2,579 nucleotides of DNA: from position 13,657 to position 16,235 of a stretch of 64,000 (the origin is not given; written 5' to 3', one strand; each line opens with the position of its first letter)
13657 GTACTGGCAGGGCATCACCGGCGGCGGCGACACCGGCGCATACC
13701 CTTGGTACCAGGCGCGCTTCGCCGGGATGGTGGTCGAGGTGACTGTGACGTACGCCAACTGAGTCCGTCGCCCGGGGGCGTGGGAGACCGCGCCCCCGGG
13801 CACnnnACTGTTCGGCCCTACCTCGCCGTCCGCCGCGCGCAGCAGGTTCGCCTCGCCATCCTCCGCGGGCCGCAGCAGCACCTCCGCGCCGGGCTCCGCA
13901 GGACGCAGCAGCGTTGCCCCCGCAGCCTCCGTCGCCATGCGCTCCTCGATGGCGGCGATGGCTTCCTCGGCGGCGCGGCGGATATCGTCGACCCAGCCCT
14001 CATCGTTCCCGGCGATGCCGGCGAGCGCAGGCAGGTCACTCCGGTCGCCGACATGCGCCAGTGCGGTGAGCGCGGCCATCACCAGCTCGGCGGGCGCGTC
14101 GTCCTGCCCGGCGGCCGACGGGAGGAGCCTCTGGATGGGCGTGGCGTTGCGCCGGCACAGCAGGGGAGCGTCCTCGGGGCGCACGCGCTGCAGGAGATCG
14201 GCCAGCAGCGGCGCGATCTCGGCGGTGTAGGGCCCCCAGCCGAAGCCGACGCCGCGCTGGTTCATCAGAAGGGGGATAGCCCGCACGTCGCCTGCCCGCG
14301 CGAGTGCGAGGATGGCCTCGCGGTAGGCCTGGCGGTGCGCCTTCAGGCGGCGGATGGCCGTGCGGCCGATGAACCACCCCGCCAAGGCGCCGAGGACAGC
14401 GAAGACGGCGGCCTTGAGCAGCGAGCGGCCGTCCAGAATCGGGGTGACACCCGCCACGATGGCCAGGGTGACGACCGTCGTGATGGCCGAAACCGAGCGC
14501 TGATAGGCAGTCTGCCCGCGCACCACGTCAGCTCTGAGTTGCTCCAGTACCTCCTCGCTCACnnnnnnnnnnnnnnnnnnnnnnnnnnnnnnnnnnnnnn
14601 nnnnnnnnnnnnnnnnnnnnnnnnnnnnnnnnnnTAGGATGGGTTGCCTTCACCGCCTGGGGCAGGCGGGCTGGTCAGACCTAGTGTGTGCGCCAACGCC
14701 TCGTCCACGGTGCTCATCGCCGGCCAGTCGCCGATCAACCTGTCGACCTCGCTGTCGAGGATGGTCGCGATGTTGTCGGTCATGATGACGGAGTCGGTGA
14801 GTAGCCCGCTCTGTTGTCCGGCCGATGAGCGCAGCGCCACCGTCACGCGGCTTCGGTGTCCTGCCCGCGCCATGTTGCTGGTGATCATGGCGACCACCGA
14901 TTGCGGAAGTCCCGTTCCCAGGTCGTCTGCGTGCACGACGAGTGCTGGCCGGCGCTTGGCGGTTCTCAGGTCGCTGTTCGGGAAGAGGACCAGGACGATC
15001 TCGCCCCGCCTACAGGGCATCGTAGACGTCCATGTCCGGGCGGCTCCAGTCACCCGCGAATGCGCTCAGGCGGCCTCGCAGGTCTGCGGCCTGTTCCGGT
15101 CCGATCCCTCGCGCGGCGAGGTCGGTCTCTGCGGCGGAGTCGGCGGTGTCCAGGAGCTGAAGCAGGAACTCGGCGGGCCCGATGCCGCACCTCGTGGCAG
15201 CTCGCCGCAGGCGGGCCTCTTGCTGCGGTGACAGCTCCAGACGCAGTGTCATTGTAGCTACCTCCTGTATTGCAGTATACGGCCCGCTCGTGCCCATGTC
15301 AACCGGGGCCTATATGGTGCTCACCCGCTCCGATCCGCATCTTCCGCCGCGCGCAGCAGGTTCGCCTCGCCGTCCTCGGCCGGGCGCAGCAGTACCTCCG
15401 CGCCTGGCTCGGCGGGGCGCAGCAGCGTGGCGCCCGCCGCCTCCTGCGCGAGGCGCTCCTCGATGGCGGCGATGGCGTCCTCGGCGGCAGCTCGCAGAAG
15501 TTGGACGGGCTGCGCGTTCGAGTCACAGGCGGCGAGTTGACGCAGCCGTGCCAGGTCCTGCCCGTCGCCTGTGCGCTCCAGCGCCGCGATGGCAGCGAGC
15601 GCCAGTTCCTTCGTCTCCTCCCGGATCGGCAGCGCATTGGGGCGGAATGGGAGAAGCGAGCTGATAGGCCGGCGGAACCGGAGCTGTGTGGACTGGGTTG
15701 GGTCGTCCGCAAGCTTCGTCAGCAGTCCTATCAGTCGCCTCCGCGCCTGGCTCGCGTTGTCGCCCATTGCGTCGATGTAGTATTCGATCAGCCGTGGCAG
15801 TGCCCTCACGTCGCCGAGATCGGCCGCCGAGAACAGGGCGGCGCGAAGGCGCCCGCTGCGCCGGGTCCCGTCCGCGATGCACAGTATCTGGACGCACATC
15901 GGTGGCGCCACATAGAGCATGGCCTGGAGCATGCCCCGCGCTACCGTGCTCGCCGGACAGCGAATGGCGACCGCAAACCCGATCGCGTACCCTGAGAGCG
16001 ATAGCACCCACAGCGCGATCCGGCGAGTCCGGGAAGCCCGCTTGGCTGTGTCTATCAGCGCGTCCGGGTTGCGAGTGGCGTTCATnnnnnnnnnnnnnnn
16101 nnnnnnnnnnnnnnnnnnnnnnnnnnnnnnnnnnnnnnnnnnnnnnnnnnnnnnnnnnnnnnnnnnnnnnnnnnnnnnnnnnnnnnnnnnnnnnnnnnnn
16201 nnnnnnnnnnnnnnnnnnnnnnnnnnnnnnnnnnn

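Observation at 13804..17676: Translationally coupled tandem array of 2-TM/HEAT-like paralogs that all end in a triple LLRP peptide tail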

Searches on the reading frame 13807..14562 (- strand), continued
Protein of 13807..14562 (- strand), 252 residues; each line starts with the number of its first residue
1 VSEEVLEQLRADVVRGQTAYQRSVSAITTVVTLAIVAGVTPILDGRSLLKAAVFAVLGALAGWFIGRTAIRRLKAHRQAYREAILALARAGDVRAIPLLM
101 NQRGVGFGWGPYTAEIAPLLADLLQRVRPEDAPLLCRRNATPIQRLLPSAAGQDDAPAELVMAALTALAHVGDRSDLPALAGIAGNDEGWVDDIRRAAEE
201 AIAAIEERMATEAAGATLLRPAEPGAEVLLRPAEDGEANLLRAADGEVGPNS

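Call 40: fold_search(model_id=the predicted structure, library=pdb)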
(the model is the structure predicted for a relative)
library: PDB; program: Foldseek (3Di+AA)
matches with E <= 10: 256; with E <= 0.001: 0
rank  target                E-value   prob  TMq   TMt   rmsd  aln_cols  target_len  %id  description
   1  3qhe_C                1.6e-01  0.96  0.33  0.27  15.1       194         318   18  Crystal structure of the complex between the armadillo repeat domain of adenomatous polyposis coli and the tyrosine-ri (released 2011-11-02)
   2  5dcq_A                1.7e-01  1.00  0.32  0.47   5.2       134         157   24  Crystal structure of bacterial adhesin, FNE from Streptococcus equi spp. equi. (released 2016-06-29)
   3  7n6g_1F               1.8e-01  0.69  0.25  0.14  18.9       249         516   18  C1 of central pair (released 2022-05-18)
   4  6ft5                  2.1e-01  0.91  0.26  0.33   8.4       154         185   23  Structure of A3_A3, an artificial bi-domain protein based on two identical alphaRep A3 domains (released 2018-08-08)
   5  5dcq_B                2.2e-01  0.99  0.32  0.48   7.2       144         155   24  Crystal structure of bacterial adhesin, FNE from Streptococcus equi spp. equi. (released 2016-06-29)
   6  4jw2_B                3.8e-01  0.80  0.27  0.33   8.5       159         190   23  Selection of specific protein binders for pre-defined targets from an optimized library of artificial helicoidal repea (released 2013-09-25)
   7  5dcq_C                4.8e-01  0.94  0.30  0.42   6.1       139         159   24  Crystal structure of bacterial adhesin, FNE from Streptococcus equi spp. equi. (released 2016-06-29)
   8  7n6g_1D               4.8e-01  0.44  0.25  0.14  18.5       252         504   19  C1 of central pair (released 2022-05-18)
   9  8aw4_B                5.1e-01  0.98  0.28  0.59   7.7       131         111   19  Structure of a complex of biosynthetic proteins bB-E3 and bGFPD-YY (released 2022-12-28)
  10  6gwd_G                5.1e-01  0.97  0.31  0.47   4.8       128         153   18  Tubulin:iiH5 alphaRep complex (released 2019-01-30)
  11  3nfq_B                5.1e-01  0.90  0.30  0.49   8.6       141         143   16  Crystal structure of the conserved central domain of yeast Spn1/Iws1 (released 2010-10-13)
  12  7p0h_A                6.1e-01  0.97  0.32  0.21   5.5       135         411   18  Crystal structure of Helicobacter pylori ComF fused to an artificial alphaREP crystallization helper(named B2) (released 2022-04-06)
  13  6fsq                  6.1e-01  0.95  0.29  0.21   5.4       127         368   24  Structure of A3_bGFPD, an artificial bi-domain protein based on two different alphaRep domains : A3 and a GFP binding do (released 2018-08-08)
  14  3ltj                  6.1e-01  0.57  0.24  0.30   8.0       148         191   21  Structure of a new family of artificial alpha helicoidal repeat proteins (alpha-Rep) based on thermostable HEAT-like rep (released 2010-10-13)
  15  7q1f_C                6.4e-01  0.33  0.23  0.25   9.7       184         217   19  CPAP:TUBULIN:IE5 ALPHAREP COMPLEX (released 2022-04-20)
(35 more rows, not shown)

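Call 42: find_related_loci(query=A3, collection=genome_contigs, flank=10000)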
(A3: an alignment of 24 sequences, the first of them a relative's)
Query A3 (276 aa) in genome_contigs; peptide patterns used: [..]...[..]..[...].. (x = any residue, [..] = any of these).
596 stretches matched a pattern (row limit reached: there are more); 50 encode a relative of the query (tblastn E <= 1e-3); 50 distinct loci.
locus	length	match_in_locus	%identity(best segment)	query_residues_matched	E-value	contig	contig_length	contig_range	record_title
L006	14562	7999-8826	43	1-273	8e-54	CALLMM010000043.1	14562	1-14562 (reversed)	MAG: uncultured Chthonomonadales bacterium isolate N1_Bin_MAXBIN__064_1 genome assembly, contig: c_000000703885, whole g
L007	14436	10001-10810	41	8-273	6e-51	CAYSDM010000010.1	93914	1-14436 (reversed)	MAG TPA_asm: uncultured Chthonomonadaceae bacterium isolate binchicken_co274_461 genome assembly, contig: NODE_576_lengt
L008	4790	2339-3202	39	2-273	7e-49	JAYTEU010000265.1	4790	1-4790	MAG: Chthonomonadaceae bacterium isolate GFS_2106 GFS_2106_264, whole genome shotgun sequence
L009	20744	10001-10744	40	31-273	2e-44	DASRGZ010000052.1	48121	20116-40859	MAG TPA_asm: Chthonomonadaceae bacterium isolate SMAG_U10071 k141_2174385, whole genome shotgun sequence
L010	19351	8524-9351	37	1-275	2e-40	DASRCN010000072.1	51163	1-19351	MAG TPA_asm: Chthonomonadaceae bacterium isolate SMAG_U9954 k141_736926, whole genome shotgun sequence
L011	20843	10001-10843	39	1-275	2e-37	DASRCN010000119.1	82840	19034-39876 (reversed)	MAG TPA_asm: Chthonomonadaceae bacterium isolate SMAG_U9954 k141_444940, whole genome shotgun sequence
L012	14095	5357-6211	36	1-273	4e-42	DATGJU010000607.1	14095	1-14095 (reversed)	MAG TPA_asm: Chthonomonadaceae bacterium isolate SMAG_U9841 k141_717107, whole genome shotgun sequence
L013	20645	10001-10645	40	66-273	6e-35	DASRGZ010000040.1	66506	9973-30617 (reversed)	MAG TPA_asm: Chthonomonadaceae bacterium isolate SMAG_U10071 k141_516573, whole genome shotgun sequence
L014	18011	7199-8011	36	13-272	8e-34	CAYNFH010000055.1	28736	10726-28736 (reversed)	MAG TPA_asm: uncultured Chthonomonadaceae bacterium isolate SRP272529_co1_250 genome assembly, contig: NODE_2479_length_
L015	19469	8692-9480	35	13-271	2e-32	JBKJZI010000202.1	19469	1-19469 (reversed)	MAG: Chthonomonadales bacterium isolate swi_bin.234 S1Ck127_14150707_flag_1_multi_10.0000_len_19469, whole genome shotgu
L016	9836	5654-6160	44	109-272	2e-31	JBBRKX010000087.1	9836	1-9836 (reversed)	MAG: Chthonomonadales bacterium isolate La1_concoct.130 LA1C_C.130_k141_974793L_9836_cov_8.0000, whole genome shotgun se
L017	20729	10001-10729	39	38-273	5e-31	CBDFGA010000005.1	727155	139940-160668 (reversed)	MAG: Chthonomonadaceae bacterium isolate 4bc0a2eb-4c21-4aa7-a952-4a750245c9a1 genome assembly, contig: contig_5, whole g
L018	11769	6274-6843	41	70-275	1e-30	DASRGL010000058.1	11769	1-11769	MAG TPA_asm: Chthonomonadaceae bacterium isolate SMAG_U10057 k141_557276, whole genome shotgun sequence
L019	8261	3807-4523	37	43-274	1e-27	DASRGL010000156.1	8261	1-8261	MAG TPA_asm: Chthonomonadaceae bacterium isolate SMAG_U10057 k141_2214934, whole genome shotgun sequence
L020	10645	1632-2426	31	14-271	4e-27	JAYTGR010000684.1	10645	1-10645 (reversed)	MAG: Chthonomonadaceae bacterium isolate GFS_2368 GFS_2368_683, whole genome shotgun sequence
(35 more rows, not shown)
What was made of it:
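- Tried and rejected: A 24-sequence sub-alignment worked, but its pattern ([AG]LEQ[IV]GD..) is subgroup-specific, so the all-Chthonomonadales result is biased (call 42).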

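Call 49: search_protein_families(library=ncbifam, max_evalue=0.01, proteins=[P0063, P0024, P0030, P0045, P0092, P0093, P0105, P0069, P0085, P0058])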
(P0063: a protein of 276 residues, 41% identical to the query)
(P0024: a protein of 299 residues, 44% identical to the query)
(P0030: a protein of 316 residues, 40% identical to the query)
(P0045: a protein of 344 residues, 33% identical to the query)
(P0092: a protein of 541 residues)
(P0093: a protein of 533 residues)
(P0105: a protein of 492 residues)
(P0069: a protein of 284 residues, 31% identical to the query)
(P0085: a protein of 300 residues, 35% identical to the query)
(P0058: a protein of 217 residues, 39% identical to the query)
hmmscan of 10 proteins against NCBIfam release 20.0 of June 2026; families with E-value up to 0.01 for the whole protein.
P0063 (276 aa): 0 families

P0024 (299 aa): 3 families
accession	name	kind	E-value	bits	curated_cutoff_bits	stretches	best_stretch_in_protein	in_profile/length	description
NF058502.1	phyc_lyase_CpcE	equivalog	6.1e-06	25.9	330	0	128-170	58-100/260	C-phycocyanin alpha-cysteine-84 phycocyanobilin lyase subunit CpcE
NF058515.1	phyc_lyase_CpcF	equivalog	0.00082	19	220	0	125-204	73-154/200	C-phycocyanin alpha-cysteine-84 phycocyanobilin lyase subunit CpcF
NF045915.1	PhycobilmeDegNblB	equivalog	0.0017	17.9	300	0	128-170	146-188/214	phycobilisome degradation protein NblB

P0030 (316 aa): 1 family
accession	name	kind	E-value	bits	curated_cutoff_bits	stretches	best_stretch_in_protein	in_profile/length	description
NF058502.1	phyc_lyase_CpcE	equivalog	4.5e-05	23.1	330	1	137-260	59-181/260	C-phycocyanin alpha-cysteine-84 phycocyanobilin lyase subunit CpcE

P0045 (344 aa): 7 families
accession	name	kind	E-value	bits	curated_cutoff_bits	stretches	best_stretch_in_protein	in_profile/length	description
NF058502.1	phyc_lyase_CpcE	equivalog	3.8e-12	46.3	330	2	172-273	57-159/260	C-phycocyanin alpha-cysteine-84 phycocyanobilin lyase subunit CpcE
NF058515.1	phyc_lyase_CpcF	equivalog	1.8e-10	40.8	220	1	32-116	21-106/200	C-phycocyanin alpha-cysteine-84 phycocyanobilin lyase subunit CpcF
NF045915.1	PhycobilmeDegNblB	equivalog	5.2e-08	32.7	300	0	60-111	119-171/214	phycobilisome degradation protein NblB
NF045662.1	DVU0298_fam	equivalog_domain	0.00015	21.4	75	0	175-224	12-61/213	DVU0298 family protein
NF007244.0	PRK09687.1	equivalog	0.00026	20.4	275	0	40-209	23-181/285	putative lyase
NF010374.0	PRK13800.1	equivalog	0.00032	19.1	1196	0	168-233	726-779/898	fumarate reductase/succinate dehydrogenase flavoprotein subunit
NF058505.1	phyc_lyase_CpeY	equivalog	0.0076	14.9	600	0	173-276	68-161/419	C-phycoerythrin alpha-cysteine-82 phycoerythrobilin lyase CpeY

P0092 (541 aa): 1 family
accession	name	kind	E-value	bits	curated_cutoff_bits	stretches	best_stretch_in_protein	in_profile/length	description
NF058502.1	phyc_lyase_CpcE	equivalog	0.0097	15.4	330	0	367-468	60-158/260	C-phycocyanin alpha-cysteine-84 phycocyanobilin lyase subunit CpcE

P0093 (533 aa): 0 families

P0105 (492 aa): 0 families

P0069 (284 aa): 1 family
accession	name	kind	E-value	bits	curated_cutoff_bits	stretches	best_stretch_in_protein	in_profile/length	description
NF058515.1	phyc_lyase_CpcF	equivalog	0.0015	18.2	220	0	17-57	33-73/200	C-phycocyanin alpha-cysteine-84 phycocyanobilin lyase subunit CpcF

P0085 (300 aa): 1 family
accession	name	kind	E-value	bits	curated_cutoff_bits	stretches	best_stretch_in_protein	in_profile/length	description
NF058515.1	phyc_lyase_CpcF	equivalog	0.0016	18.1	220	1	106-150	13-57/200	C-phycocyanin alpha-cysteine-84 phycocyanobilin lyase subunit CpcF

P0058 (217 aa): 0 families
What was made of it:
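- On Phycobilin lyase CpcE/CpcF / NblB (NCBIfam): Best is 46 bits against 330 (call 49).
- Closest known: PBS-lyase-type HEAT-like repeat proteins. Different: NCBIfam scores are far below the lyase cut-offs (15-46 bits against 220-330; call 49).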

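Call 50: search_protein_families(library=padloc, max_evalue=0.01, proteins=[P0002, P0001, P0063, P0092])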
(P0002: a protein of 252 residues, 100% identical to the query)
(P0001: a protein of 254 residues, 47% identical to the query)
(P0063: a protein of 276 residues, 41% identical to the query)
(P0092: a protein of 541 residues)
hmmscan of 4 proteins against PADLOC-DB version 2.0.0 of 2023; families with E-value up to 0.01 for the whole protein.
P0002 (252 aa): 0 families

P0001 (254 aa): 0 families

P0063 (276 aa): 0 families

P0092 (541 aa): 0 families

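Call 51: search_solved_structures(query=A2, max_evalue=1)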
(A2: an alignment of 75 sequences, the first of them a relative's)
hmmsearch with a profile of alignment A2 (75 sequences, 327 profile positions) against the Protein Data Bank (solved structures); distinct sequences matched with E-value up to 1: 38.
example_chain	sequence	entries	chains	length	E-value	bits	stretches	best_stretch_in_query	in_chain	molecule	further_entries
9sah_A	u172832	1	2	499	9.9e-43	150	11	128-173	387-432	E4-NB2 synthetic fusion protein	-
6fsq_A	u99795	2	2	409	7.2e-32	114.3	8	133-174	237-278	alphaRep A3_bGFPD | A3_bGFPD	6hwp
6ft5_A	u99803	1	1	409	1.9e-30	109.6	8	134-173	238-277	alphaRep A3_A3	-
4zv6_A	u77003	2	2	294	7e-30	107.8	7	135-174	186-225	AlphaRep-7 | alpha-Rep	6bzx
4xl5_C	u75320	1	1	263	3.2e-25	92.4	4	135-248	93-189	bGFP-A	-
6gwc_C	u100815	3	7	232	4.9e-23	85.3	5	137-174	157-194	iE5 ALPHAREP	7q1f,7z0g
8aw4_A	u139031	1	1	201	4.4e-20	75.6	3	135-235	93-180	ALPHAREP bB-E3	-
6gx7_E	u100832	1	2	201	5.6e-18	68.6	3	134-226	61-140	iiiA5 ALPHAREP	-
7p0h_A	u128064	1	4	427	6.9e-18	68.3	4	136-173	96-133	Helicobacter pylori ComF fused to an artificial alphaREP crystallization helper (named B2)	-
9rhz_A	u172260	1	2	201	6.3e-17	65.2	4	136-173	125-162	ALPHAREP bE5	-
3ltj_A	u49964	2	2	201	2.1e-16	63.5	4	134-173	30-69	AlphaRep-4 | bA3-2: binder of A3 protein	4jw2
3ltm_A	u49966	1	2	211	2.6e-16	63.1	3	134-232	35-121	Alpha-Rep4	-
4xvp_D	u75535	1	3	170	1.5e-15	60.7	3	135-173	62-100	BGFP-C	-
8aw4_B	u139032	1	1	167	3.1e-14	56.3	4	129-176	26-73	ALPHAREP bGFPD-YY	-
5dcq_A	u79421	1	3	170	5.5e-14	55.5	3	137-173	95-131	artificial repeat proteins (alphaREP3)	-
5n3u_A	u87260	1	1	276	4.3e-06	29.6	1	134-252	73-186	Phycocyanobilin lyase subunit alpha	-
5n3u_B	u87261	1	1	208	2.1e-05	27.3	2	133-176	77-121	Phycocyanobilin lyase subunit beta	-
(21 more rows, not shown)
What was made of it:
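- Closest known: PBS-lyase-type HEAT-like repeat proteins. Same: The family profile hits alphaRep chains at up to 1e-42 and CpcE/F (5n3u) at 4e-6 and 2e-5 (call 51).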

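Call 56: search_protein_families(library=pfam, max_evalue=0.01, proteins=[L011:14742-15575:-, L011:16422-17330:+, L013:7295-9025:+])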
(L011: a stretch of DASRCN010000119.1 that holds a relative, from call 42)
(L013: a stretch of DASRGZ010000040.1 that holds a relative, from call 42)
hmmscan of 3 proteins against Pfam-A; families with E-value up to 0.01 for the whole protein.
L011:14742-15575:- (277 aa): 1 family
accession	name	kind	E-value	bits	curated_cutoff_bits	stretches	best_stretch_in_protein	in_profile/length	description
PF02585.22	PIG-L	-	2.6e-26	93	28.2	1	5-134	1-128/129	GlcNAc-PI de-N-acetylase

L011:16422-17330:+ (302 aa): 1 family
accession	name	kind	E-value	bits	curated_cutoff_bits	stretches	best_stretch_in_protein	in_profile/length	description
PF01261.30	AP_endonuc_2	-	7.6e-20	72.1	31.1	1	69-297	2-247/249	Xylose isomerase-like TIM barrel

L013:7295-9025:+ (576 aa): 1 family
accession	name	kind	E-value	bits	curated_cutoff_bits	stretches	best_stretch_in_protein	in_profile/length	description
PF08334.16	T2SSG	-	0.0016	18.9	21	0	475-544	14-98/108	Type II secretion system (T2SS), protein G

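Call 70: predict_structure(alignment_id=A4)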
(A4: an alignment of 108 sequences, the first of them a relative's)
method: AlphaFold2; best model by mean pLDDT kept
length: 276 residues; sequences in the alignment: 108
mean_pLDDT: 89.6   pTM: 0.81
mean pLDDT of the five models: 89.6, 89.1, 88.7, 88.5, 88.5
residues with pLDDT >= 90: 207; 70-90: 37; 50-70: 31; < 50: 1
segments of 3 or more residues with pLDDT < 50: none
pLDDT, mean of each block of 10 residues (from residue 1): 77 94 96 96 94 92 93 95 94 84 84 95 97 94 98 98 97 93 98 98 95 98 98 94 73 56 59 55
secondary structure, 60 per line:
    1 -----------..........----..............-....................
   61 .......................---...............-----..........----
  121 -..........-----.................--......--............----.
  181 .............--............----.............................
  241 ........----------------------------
elements in order: H12-21 H26-39 H41-83 H87-101 H107-116 H122-131 H137-153 H156-161 H164-175 H180-193 H196-207 H212-248

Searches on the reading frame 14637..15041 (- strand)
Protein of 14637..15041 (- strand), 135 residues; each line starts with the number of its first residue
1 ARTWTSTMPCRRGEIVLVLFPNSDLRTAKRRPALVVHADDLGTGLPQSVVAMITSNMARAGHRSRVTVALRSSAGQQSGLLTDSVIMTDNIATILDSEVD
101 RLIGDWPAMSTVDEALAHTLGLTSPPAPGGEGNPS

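Call 28: search_protein_families(library=pfam, max_evalue=0.001, proteins=[window:14637-15041:-])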
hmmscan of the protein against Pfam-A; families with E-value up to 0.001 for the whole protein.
window:14637-15041:- (135 aa): 1 family
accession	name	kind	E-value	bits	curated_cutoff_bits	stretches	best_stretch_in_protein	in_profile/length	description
PF02452.23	PemK_toxin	-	1.2e-12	48.4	23.1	1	11-117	1-106/109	PemK-like, MazF-like toxin of type II toxin-antitoxin system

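Call 50: search_protein_families(library=padloc, max_evalue=0.01, proteins=[window:14637-15041:-])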
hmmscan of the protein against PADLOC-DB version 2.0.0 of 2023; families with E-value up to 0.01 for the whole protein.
window:14637-15041:- (135 aa): 0 families

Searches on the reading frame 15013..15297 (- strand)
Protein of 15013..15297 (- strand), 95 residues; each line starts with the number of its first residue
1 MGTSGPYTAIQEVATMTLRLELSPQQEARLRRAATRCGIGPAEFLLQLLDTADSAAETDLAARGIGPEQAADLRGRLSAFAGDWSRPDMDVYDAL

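Call 28: search_protein_families(library=pfam, max_evalue=0.001, proteins=[window:15013-15297:-])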
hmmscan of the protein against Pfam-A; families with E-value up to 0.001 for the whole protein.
window:15013-15297:- (95 aa): 1 family
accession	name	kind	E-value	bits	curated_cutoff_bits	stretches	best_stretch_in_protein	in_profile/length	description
PF23807.1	RHH_10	-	0.00045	20.9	27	1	13-61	21-69/84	Ribbon-helix-helix protein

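Call 50: search_protein_families(library=padloc, max_evalue=0.01, proteins=[window:15013-15297:-])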
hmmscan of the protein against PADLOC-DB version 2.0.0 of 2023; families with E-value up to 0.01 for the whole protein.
window:15013-15297:- (95 aa): 0 families

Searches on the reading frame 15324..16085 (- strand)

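Call 7: search_protein_families(library=pfam, max_evalue=1, proteins=[window:15324-16085:-])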
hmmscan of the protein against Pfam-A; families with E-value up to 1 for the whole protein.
seq(254 aa): 1 family
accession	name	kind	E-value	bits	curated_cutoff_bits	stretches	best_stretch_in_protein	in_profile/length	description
PF14706.11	Tnp_DNA_bind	-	0.04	14.1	24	0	115-132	18-35/58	Transposase DNA-binding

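Call 8: search_protein_families(library=ncbifam, max_evalue=1, proteins=[window:15324-16085:-])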
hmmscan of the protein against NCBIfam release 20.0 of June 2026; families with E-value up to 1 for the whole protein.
seq(254 aa): 0 families
